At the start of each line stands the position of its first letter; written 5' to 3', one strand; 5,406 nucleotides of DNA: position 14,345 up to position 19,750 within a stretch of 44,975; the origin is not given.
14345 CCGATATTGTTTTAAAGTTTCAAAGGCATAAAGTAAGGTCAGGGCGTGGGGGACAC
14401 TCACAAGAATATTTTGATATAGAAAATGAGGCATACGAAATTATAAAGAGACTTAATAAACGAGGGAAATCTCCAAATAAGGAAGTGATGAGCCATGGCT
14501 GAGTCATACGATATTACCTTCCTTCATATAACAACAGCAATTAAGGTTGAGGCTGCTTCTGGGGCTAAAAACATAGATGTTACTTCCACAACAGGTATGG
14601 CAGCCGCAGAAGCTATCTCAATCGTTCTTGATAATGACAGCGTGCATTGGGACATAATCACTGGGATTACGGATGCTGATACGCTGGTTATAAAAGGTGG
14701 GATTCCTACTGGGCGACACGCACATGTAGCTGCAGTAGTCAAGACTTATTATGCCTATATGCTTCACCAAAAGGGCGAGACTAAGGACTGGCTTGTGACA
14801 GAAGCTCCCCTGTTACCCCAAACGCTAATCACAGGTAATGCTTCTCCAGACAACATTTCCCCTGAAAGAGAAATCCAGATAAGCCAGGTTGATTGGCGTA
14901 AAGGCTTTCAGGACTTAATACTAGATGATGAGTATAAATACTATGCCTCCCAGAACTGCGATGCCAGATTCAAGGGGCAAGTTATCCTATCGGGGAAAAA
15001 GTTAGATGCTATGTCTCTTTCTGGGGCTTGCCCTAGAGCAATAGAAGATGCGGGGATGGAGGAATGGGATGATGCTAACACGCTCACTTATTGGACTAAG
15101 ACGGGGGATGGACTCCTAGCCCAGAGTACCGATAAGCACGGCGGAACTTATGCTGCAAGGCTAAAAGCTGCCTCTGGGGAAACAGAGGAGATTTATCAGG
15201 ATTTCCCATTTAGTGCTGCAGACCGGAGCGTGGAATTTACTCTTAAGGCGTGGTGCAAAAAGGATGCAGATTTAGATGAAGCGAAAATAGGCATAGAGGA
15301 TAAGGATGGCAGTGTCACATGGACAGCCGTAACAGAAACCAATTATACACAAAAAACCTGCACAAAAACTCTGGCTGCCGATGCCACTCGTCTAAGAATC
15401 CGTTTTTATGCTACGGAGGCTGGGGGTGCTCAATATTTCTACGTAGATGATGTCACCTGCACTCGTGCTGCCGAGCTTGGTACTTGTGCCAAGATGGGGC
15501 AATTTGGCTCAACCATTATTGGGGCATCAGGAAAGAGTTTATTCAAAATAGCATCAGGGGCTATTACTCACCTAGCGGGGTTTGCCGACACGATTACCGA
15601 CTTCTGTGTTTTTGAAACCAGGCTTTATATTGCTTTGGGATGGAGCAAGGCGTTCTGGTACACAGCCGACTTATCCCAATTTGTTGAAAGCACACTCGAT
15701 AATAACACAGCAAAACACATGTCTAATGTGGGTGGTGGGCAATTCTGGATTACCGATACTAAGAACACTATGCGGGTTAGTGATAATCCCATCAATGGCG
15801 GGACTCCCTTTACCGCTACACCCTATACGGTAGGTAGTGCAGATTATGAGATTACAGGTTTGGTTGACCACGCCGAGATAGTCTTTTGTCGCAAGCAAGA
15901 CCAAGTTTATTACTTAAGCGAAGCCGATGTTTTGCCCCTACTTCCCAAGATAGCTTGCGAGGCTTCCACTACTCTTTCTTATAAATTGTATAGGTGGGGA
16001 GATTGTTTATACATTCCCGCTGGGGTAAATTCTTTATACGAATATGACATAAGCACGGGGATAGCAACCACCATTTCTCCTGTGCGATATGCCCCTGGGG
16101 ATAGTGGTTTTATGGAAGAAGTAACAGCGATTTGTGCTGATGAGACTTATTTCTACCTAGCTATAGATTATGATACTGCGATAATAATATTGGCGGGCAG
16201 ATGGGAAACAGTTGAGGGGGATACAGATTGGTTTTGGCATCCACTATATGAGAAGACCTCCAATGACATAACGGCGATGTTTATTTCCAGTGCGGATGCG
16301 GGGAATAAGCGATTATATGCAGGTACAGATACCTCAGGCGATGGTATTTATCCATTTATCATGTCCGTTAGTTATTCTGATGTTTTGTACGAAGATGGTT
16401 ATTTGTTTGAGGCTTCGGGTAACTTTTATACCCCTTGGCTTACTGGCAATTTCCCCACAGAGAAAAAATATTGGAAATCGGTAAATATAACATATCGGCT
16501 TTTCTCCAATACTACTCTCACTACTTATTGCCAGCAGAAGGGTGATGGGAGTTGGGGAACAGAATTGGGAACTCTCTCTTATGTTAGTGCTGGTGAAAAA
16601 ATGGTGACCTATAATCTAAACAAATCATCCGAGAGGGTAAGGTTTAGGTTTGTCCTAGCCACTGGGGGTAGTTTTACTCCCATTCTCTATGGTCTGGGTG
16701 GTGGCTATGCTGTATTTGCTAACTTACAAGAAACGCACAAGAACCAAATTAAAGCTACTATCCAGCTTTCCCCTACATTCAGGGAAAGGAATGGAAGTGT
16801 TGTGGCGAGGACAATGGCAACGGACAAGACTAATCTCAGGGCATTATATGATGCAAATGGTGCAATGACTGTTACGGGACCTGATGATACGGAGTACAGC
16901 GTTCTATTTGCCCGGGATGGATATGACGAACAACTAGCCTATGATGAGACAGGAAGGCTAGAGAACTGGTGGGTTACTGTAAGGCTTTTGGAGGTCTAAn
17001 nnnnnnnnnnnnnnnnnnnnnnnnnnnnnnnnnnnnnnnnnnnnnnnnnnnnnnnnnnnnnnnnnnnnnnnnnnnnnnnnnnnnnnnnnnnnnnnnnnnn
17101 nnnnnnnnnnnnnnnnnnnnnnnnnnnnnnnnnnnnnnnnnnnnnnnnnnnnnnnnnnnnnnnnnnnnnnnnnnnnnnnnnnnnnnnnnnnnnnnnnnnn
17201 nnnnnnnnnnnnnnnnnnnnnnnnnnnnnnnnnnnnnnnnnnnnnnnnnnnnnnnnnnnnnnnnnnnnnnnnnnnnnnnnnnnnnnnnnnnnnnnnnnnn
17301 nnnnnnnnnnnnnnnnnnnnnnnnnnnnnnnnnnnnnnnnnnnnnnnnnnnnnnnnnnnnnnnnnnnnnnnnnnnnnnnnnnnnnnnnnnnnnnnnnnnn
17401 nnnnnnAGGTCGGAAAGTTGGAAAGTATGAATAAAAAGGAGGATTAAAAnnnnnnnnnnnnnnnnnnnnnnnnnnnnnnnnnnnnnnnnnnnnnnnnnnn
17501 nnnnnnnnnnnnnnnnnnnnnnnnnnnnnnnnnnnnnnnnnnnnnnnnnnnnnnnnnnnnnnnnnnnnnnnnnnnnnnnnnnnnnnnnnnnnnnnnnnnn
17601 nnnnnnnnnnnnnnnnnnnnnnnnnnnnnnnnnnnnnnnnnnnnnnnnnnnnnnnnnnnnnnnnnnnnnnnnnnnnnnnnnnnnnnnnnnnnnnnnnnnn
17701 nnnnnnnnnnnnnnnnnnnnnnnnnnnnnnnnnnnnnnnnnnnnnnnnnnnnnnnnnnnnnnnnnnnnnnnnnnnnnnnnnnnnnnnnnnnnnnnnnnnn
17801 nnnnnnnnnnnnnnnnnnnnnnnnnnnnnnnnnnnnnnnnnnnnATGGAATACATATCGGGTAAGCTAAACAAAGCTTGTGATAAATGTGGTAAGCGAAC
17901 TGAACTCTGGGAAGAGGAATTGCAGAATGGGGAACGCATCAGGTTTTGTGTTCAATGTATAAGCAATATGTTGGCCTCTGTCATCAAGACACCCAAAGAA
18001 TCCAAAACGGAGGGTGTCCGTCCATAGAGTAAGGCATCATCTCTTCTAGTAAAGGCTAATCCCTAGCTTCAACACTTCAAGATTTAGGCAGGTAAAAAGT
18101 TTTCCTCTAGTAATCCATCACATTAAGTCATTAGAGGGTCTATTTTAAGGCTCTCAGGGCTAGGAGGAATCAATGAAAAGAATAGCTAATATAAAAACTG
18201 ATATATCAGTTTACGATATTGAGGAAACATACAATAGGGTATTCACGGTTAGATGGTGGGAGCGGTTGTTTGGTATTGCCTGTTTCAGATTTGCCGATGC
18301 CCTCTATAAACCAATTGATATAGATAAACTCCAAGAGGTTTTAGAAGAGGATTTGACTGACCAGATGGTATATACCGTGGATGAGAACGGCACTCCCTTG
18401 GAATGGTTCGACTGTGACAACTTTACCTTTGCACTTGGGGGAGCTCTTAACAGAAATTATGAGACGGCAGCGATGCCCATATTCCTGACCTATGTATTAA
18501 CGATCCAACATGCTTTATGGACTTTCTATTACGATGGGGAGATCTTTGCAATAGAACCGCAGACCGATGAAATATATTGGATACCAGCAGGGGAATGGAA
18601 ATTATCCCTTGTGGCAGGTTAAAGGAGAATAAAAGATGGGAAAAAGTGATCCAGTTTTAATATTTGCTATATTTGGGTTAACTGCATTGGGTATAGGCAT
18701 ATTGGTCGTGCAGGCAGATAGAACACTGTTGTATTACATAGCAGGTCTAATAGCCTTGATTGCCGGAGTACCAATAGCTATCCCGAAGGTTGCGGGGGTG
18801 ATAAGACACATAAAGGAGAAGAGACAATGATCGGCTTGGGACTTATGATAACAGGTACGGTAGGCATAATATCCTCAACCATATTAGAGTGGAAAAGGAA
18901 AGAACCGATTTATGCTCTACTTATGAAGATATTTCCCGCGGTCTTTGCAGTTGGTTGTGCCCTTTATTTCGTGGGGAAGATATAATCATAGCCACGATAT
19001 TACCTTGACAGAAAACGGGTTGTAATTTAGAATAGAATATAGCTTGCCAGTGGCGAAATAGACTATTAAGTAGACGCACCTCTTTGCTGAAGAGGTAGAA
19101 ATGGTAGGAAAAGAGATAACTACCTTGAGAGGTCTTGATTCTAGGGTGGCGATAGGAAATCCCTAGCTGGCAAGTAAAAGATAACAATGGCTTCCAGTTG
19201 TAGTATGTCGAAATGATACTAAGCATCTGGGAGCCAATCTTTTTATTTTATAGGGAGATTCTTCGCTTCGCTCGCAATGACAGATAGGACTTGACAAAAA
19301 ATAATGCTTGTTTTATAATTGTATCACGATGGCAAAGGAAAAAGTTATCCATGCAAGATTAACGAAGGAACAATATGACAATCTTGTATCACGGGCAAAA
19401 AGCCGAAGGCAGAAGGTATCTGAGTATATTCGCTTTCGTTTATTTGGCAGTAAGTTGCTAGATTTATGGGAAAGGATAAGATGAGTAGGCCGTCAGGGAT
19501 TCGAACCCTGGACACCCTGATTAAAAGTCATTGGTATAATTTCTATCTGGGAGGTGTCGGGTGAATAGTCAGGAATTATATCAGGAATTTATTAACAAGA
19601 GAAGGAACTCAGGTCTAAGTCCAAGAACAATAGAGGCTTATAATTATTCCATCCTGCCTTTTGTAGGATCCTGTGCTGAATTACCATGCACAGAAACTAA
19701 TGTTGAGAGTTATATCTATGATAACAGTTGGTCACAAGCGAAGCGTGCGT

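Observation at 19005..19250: Stand-alone transcription unit for a ~205-nt highly structured RNA next to the RHH/attP/int locus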

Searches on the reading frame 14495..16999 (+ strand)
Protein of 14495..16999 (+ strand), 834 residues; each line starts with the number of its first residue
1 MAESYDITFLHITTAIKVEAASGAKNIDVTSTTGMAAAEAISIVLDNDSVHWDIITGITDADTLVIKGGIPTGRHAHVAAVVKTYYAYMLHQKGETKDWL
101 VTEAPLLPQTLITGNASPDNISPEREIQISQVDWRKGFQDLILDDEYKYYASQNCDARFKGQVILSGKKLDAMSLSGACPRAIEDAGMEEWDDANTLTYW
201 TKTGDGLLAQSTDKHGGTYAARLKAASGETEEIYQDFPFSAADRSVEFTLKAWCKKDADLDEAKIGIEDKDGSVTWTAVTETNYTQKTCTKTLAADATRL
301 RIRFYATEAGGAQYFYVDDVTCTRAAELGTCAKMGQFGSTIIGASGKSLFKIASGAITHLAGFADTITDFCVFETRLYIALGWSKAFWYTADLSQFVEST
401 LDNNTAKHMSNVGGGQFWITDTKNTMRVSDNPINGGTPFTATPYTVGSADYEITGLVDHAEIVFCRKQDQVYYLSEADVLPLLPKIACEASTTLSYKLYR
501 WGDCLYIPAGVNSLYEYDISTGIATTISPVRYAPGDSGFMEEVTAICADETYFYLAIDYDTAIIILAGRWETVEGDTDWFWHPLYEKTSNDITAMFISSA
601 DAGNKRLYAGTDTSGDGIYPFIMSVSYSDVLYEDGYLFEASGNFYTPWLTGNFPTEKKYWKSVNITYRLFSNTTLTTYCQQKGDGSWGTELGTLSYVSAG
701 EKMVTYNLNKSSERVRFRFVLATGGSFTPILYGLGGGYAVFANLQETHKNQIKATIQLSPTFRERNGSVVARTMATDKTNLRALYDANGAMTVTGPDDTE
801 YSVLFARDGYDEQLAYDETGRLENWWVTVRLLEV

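Call 29: find_related_loci(query=window:14495-16999:+, collection=viral_contigs, flank=6000)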
Query window:14495-16999:+ (834 aa) in viral_contigs; peptide patterns used: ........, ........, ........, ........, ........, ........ (x = any residue, [..] = any of these).
No stretch of DNA in the collection matches any of the patterns.

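Call 37: search_protein_families(library=phrogs, proteins=[window:14495-16999:+], max_evalue=0.01)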
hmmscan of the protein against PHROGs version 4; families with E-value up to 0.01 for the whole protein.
window:14495-16999:+ (834 aa): 0 families

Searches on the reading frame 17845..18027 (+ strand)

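Call 11: search_protein_families(library=pfam, proteins=[window:17845-18027:+], max_evalue=0.01)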
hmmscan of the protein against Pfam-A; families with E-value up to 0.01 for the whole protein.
window:17845-18027:+ (60 aa): 1 family
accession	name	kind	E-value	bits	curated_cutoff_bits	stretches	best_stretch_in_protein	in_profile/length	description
PF05207.18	Zn_ribbon_CSL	-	0.003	17.7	29.2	1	8-38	17-46/55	CSL zinc finger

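Call 37: search_protein_families(library=phrogs, proteins=[window:17845-18027:+], max_evalue=0.01)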
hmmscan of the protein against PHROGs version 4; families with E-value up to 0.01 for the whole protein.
window:17845-18027:+ (60 aa): 0 families

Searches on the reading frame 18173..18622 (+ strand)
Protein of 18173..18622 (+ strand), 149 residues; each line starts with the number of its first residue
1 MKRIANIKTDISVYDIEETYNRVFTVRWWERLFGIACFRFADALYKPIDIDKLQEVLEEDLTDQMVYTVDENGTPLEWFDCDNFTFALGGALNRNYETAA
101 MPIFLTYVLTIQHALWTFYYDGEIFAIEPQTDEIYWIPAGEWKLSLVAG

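Call 11: search_protein_families(library=pfam, proteins=[window:18173-18622:+], max_evalue=0.01)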
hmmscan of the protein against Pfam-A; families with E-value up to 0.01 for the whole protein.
window:18173-18622:+ (149 aa): 0 families

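Call 13: find_related_loci(query=window:18173-18622:+, collection=viral_contigs, flank=3000)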
Query window:18173-18622:+ (149 aa) in viral_contigs; peptide patterns used: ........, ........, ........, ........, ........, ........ (x = any residue, [..] = any of these).
1 stretches matched a pattern; 1 encode a relative of the query (tblastn E <= 1e-3); 1 distinct loci.
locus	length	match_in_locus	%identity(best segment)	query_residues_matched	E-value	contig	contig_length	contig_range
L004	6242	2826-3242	76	11-149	3e-73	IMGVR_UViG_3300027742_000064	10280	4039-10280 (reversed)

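Call 37: search_protein_families(library=phrogs, proteins=[window:18173-18622:+], max_evalue=0.01)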
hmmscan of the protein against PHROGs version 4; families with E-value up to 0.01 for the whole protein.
window:18173-18622:+ (149 aa): 0 families

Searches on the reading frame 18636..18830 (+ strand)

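Call 11: search_protein_families(library=pfam, proteins=[window:18636-18830:+], max_evalue=0.01)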
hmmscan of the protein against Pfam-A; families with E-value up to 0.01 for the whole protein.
window:18636-18830:+ (64 aa): 1 family
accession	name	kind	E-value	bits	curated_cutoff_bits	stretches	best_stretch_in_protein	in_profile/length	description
PF06168.16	DUF981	-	0.0065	16.9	29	1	8-60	132-185/186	Protein of unknown function (DUF981)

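Call 37: search_protein_families(library=phrogs, proteins=[window:18636-18830:+], max_evalue=0.01)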
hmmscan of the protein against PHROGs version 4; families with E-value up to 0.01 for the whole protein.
window:18636-18830:+ (64 aa): 0 families

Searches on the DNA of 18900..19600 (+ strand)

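Call 4: search_rna_families(source=window, start=18900, end=19600, threshold=evalue, max_evalue=10, show_alignments=3)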
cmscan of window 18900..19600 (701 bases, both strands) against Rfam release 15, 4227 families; matches with E-value up to 10: 5.
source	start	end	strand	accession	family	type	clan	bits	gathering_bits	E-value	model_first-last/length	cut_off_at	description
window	19495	19509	+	RF04351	Plastid-psbl-rps4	Cis-reg;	-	16.9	68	1.2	10-24/53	no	Plastid-psbl-rps4 3UTR RNA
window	19487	19518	-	RF01684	mascRNA-menRNA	Gene;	-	16.3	42.5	2.2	1-56/56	no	MALAT1-associated small cytoplasmic RNA/MEN beta RNA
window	19552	19600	-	RF01257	snR31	Gene; snRNA; snoRNA; HACA-box;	CL00026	13.4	45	4.9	175-223/223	5'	Small nucleolar RNA snR31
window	19494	19511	-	RF00023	tmRNA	Gene;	CL00001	12.1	47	0.011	346-363/374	no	transfer-messenger RNA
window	18913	18928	+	RF01151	snoU82P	Gene; snRNA; snoRNA; CD-box;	-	10.7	42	5.3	40-55/55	no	Small nucleolar RNA U82P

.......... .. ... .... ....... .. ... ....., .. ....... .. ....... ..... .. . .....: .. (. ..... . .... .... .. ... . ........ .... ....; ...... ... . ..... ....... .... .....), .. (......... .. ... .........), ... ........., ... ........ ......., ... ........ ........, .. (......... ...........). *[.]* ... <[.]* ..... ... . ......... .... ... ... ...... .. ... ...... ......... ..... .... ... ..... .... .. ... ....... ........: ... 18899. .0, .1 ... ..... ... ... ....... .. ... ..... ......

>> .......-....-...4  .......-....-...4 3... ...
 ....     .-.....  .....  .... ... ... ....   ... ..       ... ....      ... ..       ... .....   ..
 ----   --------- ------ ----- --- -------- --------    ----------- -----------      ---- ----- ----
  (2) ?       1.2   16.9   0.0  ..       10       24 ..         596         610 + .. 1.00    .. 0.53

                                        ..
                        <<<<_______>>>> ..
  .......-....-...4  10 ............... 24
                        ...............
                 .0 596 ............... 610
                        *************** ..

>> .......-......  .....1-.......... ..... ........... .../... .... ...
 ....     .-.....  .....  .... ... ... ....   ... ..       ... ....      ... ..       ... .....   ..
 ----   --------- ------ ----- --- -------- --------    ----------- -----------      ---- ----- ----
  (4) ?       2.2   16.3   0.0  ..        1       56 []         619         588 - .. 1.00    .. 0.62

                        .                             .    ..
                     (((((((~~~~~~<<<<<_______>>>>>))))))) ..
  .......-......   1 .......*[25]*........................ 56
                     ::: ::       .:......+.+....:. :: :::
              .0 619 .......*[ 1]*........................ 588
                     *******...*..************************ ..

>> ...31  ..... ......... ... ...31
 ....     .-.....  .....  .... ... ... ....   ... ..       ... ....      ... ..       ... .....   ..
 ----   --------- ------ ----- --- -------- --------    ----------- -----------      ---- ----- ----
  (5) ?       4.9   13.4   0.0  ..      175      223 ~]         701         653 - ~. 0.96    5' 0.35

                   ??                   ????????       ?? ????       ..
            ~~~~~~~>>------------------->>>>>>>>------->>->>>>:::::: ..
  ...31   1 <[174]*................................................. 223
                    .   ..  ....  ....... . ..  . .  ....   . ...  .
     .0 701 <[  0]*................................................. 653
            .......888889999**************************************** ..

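Call 10: search_dna_similar(query=window:19000-19300:+, collection=phages, mode=distant, max_evalue=0.01)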
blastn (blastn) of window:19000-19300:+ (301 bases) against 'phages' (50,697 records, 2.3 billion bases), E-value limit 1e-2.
No match.

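Call 47: build_rna_model(alignment_id=A1, structure=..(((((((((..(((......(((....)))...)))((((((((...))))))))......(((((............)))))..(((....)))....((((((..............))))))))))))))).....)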
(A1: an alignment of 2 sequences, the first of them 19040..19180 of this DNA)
Model R1 built from alignment A1 (2 sequences, 141 columns); structure: as given.
model positions 141; base pairs 37; branch points 4; effective number of sequences 0.7; information 0.592 bits per position. Calibrated on 0.2 Mb of random sequence (short: E-values are rough).
structure used (alignment columns):
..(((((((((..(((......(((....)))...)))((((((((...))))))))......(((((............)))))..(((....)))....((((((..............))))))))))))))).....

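Call 48: search_with_rna_model(model_id=R1, sources=[window, L001, L002, L003, L004, L005, L006, L007, L008, L009, L010, L011, L012, L013, L014, L015, L016, L017, L020, L021], max_evalue=10, filters=default)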
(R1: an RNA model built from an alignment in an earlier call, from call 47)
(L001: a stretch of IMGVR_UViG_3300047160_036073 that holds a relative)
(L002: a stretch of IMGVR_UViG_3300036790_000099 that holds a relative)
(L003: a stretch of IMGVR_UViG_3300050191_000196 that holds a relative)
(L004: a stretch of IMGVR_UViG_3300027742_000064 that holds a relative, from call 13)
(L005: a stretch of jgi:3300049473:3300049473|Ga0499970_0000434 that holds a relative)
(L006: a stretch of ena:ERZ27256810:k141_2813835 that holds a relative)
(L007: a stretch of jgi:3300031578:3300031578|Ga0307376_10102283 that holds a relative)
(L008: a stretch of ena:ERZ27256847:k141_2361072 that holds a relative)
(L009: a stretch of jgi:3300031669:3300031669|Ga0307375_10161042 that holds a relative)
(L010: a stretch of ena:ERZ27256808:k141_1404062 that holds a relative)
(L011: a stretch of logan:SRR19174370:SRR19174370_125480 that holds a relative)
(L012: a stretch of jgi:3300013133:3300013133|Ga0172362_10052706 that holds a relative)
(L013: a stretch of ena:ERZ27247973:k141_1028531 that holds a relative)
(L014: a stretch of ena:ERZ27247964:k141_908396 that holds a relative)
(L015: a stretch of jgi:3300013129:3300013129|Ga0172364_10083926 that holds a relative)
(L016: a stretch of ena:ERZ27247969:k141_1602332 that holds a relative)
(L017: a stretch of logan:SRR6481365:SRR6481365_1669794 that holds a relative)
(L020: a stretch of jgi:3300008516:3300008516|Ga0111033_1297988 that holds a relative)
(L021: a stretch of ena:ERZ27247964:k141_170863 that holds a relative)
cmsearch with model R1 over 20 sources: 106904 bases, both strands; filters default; matches with E-value up to 10: 3.
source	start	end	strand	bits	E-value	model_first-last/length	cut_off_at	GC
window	19040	19180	+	184.5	9e-59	1-141/141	no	0.44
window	35286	35451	-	13.6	0.018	1-141/141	no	0.35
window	29773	29800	+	6.4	4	1-141/141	no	0.5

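Call 55: search_with_rna_model(model_id=R1, sources=[L022, L023], max_evalue=10, filters=off)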
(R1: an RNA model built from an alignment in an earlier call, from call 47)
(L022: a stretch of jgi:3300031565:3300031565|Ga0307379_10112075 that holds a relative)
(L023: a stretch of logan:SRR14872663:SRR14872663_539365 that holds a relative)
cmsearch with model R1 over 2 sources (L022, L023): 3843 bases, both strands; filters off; matches with E-value up to 10: 32.
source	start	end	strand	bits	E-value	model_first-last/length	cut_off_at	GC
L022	1219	1256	+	8.2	0.038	1-141/141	no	0.39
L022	2179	2291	-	5.9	0.22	1-141/141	no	0.42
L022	2831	2924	+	5.2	0.36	1-141/141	no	0.5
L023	596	621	-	5.1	0.4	1-141/141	no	0.54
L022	961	982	+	4.2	0.81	1-141/141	no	0.14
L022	2237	2254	+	3.4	1.5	66-83/141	no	0.33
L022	133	161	+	3.3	1.6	1-141/141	no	0.38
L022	2473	2526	+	3.2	1.7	1-141/141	no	0.46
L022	921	967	-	3.2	1.7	1-141/141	no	0.34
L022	817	840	-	3.1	1.8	1-141/141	no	0.42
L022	2717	2757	+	2.8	2.3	1-141/141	no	0.46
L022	1216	1253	-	2.8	2.3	1-141/141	no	0.39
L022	1905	1948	+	2.6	2.6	1-141/141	no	0.43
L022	106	120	+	2.4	3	41-55/141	no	0.27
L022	640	678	-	2.4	3.2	1-141/141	no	0.41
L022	1365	1399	+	2.1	3.7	1-141/141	no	0.34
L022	1827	1897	+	2.1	4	1-141/141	no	0.45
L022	433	458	+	2.1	4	1-141/141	no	0.31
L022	623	634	+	1.9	4.4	69-80/141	no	0.25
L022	1123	1163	-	1.8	4.9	1-141/141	no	0.37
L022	2660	2691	-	1.7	5.1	1-141/141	no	0.38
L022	217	276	+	1.7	5.2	1-141/141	no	0.37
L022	821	842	+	1.5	5.9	1-141/141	no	0.36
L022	2804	2822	+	1.5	6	17-35/141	no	0.21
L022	1902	1945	-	1.4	6.7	1-141/141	no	0.41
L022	643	681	+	1.4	6.7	1-141/141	no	0.38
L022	2470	2523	-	1.4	6.8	1-141/141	no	0.44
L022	243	277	-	1.3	7.3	1-141/141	no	0.37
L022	442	464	-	1.1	8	1-141/141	no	0.35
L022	469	498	-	1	8.8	1-141/141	no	0.33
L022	1266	1279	+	1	9.2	22-35/141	no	0.21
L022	41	79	-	0.9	9.6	1-141/141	no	0.36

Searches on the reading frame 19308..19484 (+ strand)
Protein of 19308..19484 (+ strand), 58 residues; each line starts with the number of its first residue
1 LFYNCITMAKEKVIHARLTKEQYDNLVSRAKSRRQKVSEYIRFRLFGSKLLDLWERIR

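Call 11: search_protein_families(library=pfam, proteins=[window:19308-19484:+], max_evalue=0.01)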
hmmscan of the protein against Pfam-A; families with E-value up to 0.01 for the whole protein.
window:19308-19484:+ (58 aa): 1 family
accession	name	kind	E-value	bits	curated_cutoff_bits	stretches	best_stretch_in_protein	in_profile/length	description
PF21983.2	NikA-like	-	1.1e-06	29.1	27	1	10-49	3-42/72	Mobilization protein NikA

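Call 33: find_homologous_proteins(query=window:19329-19481:+, max_evalue=0.001)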
Query seq(51 aa): no candidate shares three 5-residue words with the query. No homologue found.

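Call 37: search_protein_families(library=phrogs, proteins=[window:19329-19484:+], max_evalue=0.01)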
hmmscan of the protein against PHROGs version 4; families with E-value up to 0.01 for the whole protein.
window:19329-19484:+ (51 aa): 0 families
